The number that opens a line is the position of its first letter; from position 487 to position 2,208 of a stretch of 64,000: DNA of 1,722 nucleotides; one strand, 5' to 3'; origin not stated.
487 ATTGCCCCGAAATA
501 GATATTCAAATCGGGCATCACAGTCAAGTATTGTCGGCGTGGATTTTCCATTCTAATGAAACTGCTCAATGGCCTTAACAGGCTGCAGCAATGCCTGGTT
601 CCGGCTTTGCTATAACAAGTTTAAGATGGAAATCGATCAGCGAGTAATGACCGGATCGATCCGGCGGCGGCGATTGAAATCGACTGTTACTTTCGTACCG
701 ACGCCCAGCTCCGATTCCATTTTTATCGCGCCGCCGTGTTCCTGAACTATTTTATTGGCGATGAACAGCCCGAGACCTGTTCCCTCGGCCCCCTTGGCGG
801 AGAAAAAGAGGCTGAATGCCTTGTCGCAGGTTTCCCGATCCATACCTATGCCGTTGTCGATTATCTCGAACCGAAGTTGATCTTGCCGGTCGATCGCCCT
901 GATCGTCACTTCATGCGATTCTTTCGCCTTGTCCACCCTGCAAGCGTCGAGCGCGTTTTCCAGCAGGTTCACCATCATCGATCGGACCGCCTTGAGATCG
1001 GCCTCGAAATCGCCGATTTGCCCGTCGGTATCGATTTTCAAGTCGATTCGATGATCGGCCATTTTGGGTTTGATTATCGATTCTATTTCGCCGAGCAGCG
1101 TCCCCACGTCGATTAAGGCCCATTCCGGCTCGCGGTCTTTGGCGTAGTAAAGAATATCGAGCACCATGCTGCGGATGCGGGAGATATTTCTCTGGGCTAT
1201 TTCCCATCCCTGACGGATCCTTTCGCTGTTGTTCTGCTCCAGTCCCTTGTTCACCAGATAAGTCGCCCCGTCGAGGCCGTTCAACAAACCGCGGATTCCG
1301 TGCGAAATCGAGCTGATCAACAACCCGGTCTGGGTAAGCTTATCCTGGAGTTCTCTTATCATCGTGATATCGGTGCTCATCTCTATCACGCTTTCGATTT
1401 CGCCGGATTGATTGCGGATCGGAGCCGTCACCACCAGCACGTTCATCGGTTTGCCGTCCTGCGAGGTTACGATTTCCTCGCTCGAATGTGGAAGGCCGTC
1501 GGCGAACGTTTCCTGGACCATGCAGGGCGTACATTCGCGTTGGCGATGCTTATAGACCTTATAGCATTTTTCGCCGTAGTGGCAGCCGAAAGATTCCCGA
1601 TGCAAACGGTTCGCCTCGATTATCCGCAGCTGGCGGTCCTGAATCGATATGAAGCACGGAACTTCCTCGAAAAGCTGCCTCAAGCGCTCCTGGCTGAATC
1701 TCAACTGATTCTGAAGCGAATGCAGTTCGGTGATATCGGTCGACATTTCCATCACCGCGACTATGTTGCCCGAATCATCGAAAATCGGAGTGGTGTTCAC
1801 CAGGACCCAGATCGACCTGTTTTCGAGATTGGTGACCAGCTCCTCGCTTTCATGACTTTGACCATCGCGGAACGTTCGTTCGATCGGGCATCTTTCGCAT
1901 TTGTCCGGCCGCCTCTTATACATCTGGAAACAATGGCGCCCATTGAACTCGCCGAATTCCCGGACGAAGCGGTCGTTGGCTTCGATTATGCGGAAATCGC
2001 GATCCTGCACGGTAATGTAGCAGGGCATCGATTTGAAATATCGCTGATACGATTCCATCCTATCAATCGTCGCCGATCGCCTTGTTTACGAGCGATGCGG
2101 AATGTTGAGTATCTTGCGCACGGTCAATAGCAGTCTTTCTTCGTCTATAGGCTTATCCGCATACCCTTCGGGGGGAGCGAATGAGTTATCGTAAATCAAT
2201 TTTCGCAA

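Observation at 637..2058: Histidine kinase with duplicated PAS modules, each carrying a 4-5 cysteine motif (possible Fe-S or thiol-redox sensing)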

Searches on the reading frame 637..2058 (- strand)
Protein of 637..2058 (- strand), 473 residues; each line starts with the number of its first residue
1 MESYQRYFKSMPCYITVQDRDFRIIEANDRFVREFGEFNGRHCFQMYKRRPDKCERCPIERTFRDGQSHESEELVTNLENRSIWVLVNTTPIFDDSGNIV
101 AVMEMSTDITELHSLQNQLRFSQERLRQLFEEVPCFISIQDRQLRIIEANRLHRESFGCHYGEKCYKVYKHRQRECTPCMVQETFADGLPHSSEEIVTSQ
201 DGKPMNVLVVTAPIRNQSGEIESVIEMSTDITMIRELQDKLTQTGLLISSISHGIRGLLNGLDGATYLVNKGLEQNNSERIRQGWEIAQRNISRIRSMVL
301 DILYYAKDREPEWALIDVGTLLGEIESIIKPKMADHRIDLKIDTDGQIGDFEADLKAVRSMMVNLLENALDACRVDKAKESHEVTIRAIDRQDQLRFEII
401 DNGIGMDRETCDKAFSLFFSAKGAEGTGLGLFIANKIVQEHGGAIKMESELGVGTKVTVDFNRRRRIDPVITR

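Call 3: search_protein_families(library=pfam, proteins=[window:637-2058:-], max_evalue=0.1)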
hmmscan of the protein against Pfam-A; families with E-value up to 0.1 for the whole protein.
window:637-2058:- (473 aa): 12 families
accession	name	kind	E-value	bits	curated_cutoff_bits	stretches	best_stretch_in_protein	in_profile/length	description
PF08448.16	PAS_4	-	3.4e-24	85.6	23.1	2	8-113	1-109/110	PAS fold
PF13426.13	PAS_9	-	1.1e-22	80.7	27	2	13-111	2-103/103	PAS domain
PF02518.31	HATPase_c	-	2.2e-22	80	26.4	1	354-462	2-108/111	Histidine kinase-, DNA gyrase B-, and HSP90-like ATPase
PF00989.32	PAS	-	1.5e-09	38.3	22.6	2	124-225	1-107/113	PAS fold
PF13188.13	PAS_8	-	1.2e-06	28.7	21.8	1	124-159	1-36/65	PAS domain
PF13596.12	PAS_10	-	3.6e-05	24.8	22.1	0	60-110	59-106/106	PAS domain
PF14501.12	HATPase_c_5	-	0.00012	22.4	22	1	358-450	6-91/102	GHKL domain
PF02743.24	dCache_1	-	0.00014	21.9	45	1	77-124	120-167/240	Cache domain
PF00512.31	HisKA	-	0.00019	21.9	26.9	1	246-309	4-64/66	His Kinase A (phospho-acceptor) domain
PF13589.12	HATPase_c_3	-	0.00022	21.7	25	1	362-424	7-63/137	Histidine kinase-, DNA gyrase B-, and HSP90-like ATPase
PF13581.12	HATPase_c_2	-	0.002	18.6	27.4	1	375-444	46-113/127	Histidine kinase-like ATPase domain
PF18548.6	MetOD2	-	0.058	13.8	30.6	0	80-133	36-84/88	Metanogen output domain 2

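Call 4: search_protein_families(library=ncbifam, proteins=[window:637-2058:-], max_evalue=0.1)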
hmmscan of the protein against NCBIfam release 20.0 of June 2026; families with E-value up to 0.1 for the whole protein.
window:637-2058:- (473 aa): 95 families (the best 25 are shown)
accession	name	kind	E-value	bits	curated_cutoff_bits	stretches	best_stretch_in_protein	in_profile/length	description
NF008468.0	PRK11360.1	equivalog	5.6e-50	170.3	646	2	141-465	285-610/616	two-component system sensor histidine kinase AtoS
NF046044.1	PnpS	equivalog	1.9e-38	132.5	400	1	112-461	43-389/390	two-component system histidine kinase PnpS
NF052574.1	HisKinEspCMyxo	equivalog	1e-29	103.3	1200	1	177-459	344-633/785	serine histidine kinase EspC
NF047497.1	HK_LIC_12097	equivalog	2.3e-29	102.3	500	2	141-450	28-354/367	LIC_12097 family sensor histidine kinase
TIGR02966.1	phoR_proteo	equivalog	3.4e-26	92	334.2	1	123-461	5-333/333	phosphate regulon sensor histidine kinase PhoR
NF008302.0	PRK11091.1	equivalog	3.1e-24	85.2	838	1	189-461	224-503/779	aerobic respiration two-component sensor histidine kinase ArcB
NF047874.1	MASE3_PAS_HK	subfamily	1.7e-23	83.3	560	1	103-463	244-625/655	MASE3 domain-containing sensor histidine kinase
TIGR02938.1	nifL_nitrog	equivalog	1.9e-23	82.8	242.45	2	357-462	387-493/494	nitrogen fixation negative regulator NifL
NF052573.1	HisKinEspAMyxo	equivalog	2e-23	82.3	1400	1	81-462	215-610/755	serine histidine kinase EspA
NF047466.1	hybrid_RR_LvrB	exception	7.2e-23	81.4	500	1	239-460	147-373/377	hybrid histidine kinase/response regulator LvrB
NF053867.1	SprKinKinDBac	equivalog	2.1e-22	79.2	775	1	239-460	281-494/500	sporulation kinase KinD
NF010411.0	PRK13837.1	equivalog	4.4e-22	77.9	647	1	241-464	447-676/828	two-component system VirA-like sensor kinase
TIGR02956.1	TMAO_torS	equivalog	4.9e-22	77.9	676.5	1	248-456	468-675/967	TMAO reductase system sensor histidine kinase/response regulator TorS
NF033092.0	HK_WalK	equivalog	9.1e-22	77.3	725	1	196-459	326-590/594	cell wall metabolism sensor histidine kinase WalK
NF008298.1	PRK11086.1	subfamily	1.2e-21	76.8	520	1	164-460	251-522/529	DcuS/MalK family sensor histidine kinase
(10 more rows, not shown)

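Call 6: find_homologous_proteins(query=window:637-2058:-, max_evalue=1e-10)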
Query window:637-2058:- (473 aa): 5066 proteins with E <= 1e-10 among 8000 candidates; the best 120 are listed.
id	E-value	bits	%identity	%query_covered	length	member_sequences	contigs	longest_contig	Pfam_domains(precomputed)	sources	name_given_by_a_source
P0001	0.0e+0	1048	100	98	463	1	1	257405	PF13426.14,PF13188.14,PF08448.17,PF02518.32,PF00989.32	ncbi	-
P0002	7.1e-291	983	92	99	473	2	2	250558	PF13596.13,PF13426.14,PF13188.14,PF08448.17,PF02518.32,PF00989.32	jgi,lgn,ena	-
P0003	1.9e-258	876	80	99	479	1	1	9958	PF13426.14,PF13188.14,PF08448.17,PF02518.32,PF00989.32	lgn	-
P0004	8.5e-219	745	54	97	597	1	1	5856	PF13426.14,PF13188.14,PF08448.17,PF02518.32,PF00989.32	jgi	-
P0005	5.7e-216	736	68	99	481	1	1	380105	PF13426.14,PF13188.14,PF12282.16,PF08448.17,PF02518.32,PF00989.32,PF14501.13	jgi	jgi:PAS domain S-box-containing protein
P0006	2.4e-211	721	42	96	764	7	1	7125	PF08447.19,PF13426.14,PF12282.16,PF08448.17,PF02518.32,PF00989.32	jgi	-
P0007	5.2e-206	703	54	98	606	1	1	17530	PF13426.14,PF13188.14,PF08448.17,PF02518.32,PF00989.32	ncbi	-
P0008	2.8e-196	671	62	98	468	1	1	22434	PF13596.13,PF13426.14,PF13188.14,PF08448.17,PF02518.32,PF00989.32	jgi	jgi:PAS domain S-box-containing protein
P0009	1.7e-194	665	47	96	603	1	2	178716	PF13596.13,PF13426.14,PF13188.14,PF12282.16,PF08448.17,PF02518.32,PF00989.32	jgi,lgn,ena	-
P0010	2.6e-194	665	62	98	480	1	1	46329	PF13426.14,PF13188.14,PF08448.17,PF02518.32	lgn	-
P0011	3.5e-194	664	62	98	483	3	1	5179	PF13426.14,PF08448.17,PF02518.32,PF00989.32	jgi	-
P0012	6.1e-194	663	61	98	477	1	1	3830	PF13426.14,PF13188.14,PF08448.17,PF02518.32,PF00989.32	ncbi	ncbi:MAG: PAS domain-containing sensor histidine kinase [Candidatus Zixiibacteriota bacterium]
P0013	8.1e-194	663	63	98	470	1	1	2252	PF13426.14,PF08448.17,PF02518.32,PF00989.32,PF14501.13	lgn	-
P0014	2.4e-193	661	62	97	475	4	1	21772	PF13426.14,PF13188.14,PF08448.17,PF02518.32,PF00989.32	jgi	-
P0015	4.9e-193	660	49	96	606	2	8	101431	PF13426.14,PF13188.14,PF12860.14,PF08448.17,PF02518.32,PF00989.32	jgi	-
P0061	8.1e-190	650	61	98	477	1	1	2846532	PF13596.13,PF13426.14,PF13188.14,PF08448.17,PF02518.32,PF00989.32,PF14501.13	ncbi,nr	ncbi:MAG: PAS domain-containing protein [Candidatus Zixiibacteriota bacterium]|nr:MAG: PAS domain-co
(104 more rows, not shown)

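Call 8: search_solved_structures(query=window:637-2058:-, max_evalue=0.001, show_alignments=3)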
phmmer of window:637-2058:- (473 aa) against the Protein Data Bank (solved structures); distinct sequences matched with E-value up to 0.001: 43.
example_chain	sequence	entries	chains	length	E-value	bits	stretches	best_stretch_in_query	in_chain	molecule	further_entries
3a0r_A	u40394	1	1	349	3.4e-21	79.2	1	212-449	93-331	Sensor protein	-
9jfj_A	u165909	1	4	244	1.7e-17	67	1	238-459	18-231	Sensor histidine kinase ZraS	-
3d36_A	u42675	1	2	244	3.4e-16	62.7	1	240-459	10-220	Sporulation kinase B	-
9p6i_A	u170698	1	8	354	7.5e-15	58.2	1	105-467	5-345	histidine kinase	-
8vc9_A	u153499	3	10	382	4.1e-14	55.8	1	236-456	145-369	Leptospira virulence regulator B (LvrB) | histidine kinase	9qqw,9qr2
9qq6_A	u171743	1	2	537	5.7e-14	55.3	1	357-460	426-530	histidine kinase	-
3a0t_A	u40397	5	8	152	2.2e-13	53.4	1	316-449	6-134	Sensor protein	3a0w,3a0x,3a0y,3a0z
8f71_A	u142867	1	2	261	5.8e-13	52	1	251-455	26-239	Histidine kinase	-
6paj_A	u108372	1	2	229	8.6e-13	51.5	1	247-459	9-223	Sensor protein SrrB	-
4jas_A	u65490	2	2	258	4.3e-12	49.2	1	246-459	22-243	Histidine kinase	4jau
6azr_A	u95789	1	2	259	7.2e-12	48.4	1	246-459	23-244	Sensor histidine kinase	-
7z8n_A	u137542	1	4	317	1.2e-11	47.6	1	184-459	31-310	Histidine kinase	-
5uht_A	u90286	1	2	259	1.3e-11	47.5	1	246-459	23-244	Sensor histidine kinase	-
3dge_A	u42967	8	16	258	1.5e-11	47.3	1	246-459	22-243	Sensor protein | Histidine kinase | Sensor histidine kinase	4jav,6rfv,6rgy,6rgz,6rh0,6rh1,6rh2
2c2a_A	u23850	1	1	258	1.6e-11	47.3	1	246-459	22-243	SENSOR HISTIDINE KINASE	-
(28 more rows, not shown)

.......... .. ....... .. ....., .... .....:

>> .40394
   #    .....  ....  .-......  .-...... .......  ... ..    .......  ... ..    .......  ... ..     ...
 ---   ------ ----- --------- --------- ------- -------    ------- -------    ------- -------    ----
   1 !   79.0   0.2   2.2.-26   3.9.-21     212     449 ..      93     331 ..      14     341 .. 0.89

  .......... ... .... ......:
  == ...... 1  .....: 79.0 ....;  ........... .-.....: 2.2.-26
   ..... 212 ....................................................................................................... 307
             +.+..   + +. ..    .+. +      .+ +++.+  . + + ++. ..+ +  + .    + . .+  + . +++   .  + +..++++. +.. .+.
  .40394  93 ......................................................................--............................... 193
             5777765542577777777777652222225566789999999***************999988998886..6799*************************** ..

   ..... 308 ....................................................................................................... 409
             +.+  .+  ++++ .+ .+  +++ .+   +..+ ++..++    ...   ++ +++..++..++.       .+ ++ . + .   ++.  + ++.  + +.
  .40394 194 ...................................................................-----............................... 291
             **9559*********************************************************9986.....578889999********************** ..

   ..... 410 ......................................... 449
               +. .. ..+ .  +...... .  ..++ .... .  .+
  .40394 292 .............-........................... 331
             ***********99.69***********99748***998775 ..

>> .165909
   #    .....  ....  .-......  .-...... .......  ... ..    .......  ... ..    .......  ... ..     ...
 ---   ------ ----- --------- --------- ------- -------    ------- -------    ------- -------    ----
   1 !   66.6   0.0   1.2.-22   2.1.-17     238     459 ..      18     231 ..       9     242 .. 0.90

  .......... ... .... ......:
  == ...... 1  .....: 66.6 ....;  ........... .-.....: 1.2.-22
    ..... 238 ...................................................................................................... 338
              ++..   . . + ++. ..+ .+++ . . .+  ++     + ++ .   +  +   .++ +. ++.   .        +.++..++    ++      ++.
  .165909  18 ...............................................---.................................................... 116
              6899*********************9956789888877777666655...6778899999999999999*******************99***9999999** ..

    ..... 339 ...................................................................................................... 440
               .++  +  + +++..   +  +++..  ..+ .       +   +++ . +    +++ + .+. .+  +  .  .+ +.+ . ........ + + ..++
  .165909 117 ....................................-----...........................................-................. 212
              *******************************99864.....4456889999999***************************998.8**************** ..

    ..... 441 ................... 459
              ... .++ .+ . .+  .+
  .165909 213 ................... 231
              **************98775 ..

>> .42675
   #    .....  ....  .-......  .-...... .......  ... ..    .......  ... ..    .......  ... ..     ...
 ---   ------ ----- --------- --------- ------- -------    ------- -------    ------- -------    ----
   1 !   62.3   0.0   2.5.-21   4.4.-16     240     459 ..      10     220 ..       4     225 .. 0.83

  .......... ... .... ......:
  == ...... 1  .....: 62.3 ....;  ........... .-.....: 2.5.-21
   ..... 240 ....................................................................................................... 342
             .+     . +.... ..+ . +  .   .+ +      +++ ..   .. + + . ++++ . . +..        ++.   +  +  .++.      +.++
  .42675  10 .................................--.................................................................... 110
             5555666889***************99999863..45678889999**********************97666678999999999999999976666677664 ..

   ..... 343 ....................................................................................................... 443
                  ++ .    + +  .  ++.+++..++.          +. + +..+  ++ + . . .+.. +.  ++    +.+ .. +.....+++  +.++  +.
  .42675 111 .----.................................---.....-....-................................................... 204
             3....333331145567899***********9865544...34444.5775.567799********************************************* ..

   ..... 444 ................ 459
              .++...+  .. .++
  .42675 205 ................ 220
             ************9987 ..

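Call 17: find_encoding_contigs(protein=P0001, flank=10000, max_places=3)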
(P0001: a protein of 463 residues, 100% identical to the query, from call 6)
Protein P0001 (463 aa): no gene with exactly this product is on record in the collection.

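Call 18: find_encoding_contigs(protein=P0002, flank=10000, max_places=3)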
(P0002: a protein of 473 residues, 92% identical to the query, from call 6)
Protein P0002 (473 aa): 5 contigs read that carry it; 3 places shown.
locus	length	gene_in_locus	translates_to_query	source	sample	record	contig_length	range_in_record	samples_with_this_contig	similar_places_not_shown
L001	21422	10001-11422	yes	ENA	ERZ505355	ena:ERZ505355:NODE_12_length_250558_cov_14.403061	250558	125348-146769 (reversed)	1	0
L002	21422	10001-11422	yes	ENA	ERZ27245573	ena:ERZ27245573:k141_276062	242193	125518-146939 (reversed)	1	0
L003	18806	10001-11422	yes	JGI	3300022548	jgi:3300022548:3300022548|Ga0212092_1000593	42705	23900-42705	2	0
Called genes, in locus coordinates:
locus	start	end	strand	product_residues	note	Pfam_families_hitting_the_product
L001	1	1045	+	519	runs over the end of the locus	PF00590:TP_methylase, PF02602:HEM4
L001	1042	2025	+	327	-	PF00490:ALAD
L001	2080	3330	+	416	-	PF00202:Aminotran_3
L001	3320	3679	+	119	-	PF12643:MazG-like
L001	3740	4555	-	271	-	PF13189:Cytidylate_kin2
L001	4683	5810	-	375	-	PF13183:Fer4_8, PF13187:Fer4_9 (weak), PF27541:CitB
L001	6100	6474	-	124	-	PF00072:Response_reg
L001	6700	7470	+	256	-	PF00376:MerR (weak), PF12728:HTH_17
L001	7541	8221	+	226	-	-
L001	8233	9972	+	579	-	PF13183:Fer4_8, PF13534:Fer4_17, PF02754:CCG, PF00072:Response_reg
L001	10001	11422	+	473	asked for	PF00989:PAS (faint), PF08448:PAS_4, PF13188:PAS_8 (faint), PF13426:PAS_9, PF13596:PAS_10 (faint), PF08448:PAS_4, PF02518:HATPase_c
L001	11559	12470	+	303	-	PF01925:TauE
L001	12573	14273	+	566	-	PF02743:dCache_1, PF00512:HisKA, PF02518:HATPase_c, PF14501:HATPase_c_5 (faint), PF13589:HATPase_c_3 (weak)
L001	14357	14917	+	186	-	PF00571:CBS (faint)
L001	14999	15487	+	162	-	PF00072:Response_reg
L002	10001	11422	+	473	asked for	PF00989:PAS (faint), PF08448:PAS_4, PF13188:PAS_8 (faint), PF13426:PAS_9, PF13596:PAS_10 (faint), PF08448:PAS_4, PF02518:HATPase_c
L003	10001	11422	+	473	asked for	PF00989:PAS (faint), PF08448:PAS_4, PF13188:PAS_8 (faint), PF13426:PAS_9, PF13596:PAS_10 (faint), PF08448:PAS_4, PF02518:HATPase_c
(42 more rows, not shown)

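Call 19: find_encoding_contigs(protein=P0061, flank=10000, max_places=2)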
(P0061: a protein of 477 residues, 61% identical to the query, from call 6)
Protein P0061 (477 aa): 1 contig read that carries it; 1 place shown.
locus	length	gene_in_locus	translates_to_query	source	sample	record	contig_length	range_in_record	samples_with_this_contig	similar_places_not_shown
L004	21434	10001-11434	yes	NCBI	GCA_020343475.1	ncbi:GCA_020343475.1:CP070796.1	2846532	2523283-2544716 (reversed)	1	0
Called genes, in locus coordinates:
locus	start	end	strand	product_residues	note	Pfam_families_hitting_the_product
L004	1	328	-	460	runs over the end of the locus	-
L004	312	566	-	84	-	-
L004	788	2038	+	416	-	PF25954:Beta-barrel_RND_2 (weak), PF25990:Beta-barrel_YknX, PF25975:CzcB_C (weak)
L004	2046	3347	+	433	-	PF12704:MacB_PCD, PF02687:FtsX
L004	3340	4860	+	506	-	PF02321:OEP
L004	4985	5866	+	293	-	PF00892:EamA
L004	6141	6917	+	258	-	PF00376:MerR (weak), PF12728:HTH_17, PF00072:Response_reg (weak)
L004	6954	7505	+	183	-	PF01661:Macro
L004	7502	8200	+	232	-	-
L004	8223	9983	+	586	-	PF13183:Fer4_8, PF13237:Fer4_10 (faint), PF13534:Fer4_17, PF13746:Fer4_18 (faint), PF02754:CCG, PF00072:Response_reg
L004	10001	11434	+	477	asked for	PF00989:PAS (faint), PF08448:PAS_4, PF13188:PAS_8 (faint), PF13426:PAS_9, PF08448:PAS_4, PF13426:PAS_9, PF02518:HATPase_c, PF14501:HATPase_c_5 (weak), +1 more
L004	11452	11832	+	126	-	PF00072:Response_reg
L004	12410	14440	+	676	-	PF00456:Transketolase_N, PF00676:E1_dh (weak), PF02779:Transket_pyr, PF22613:Transketolase_C_1, PF02780:Transketolase_C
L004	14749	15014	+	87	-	PF08281:Sigma70_r4_2, PF04545:Sigma70_r4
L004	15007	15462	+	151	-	PF13490:zf-HC2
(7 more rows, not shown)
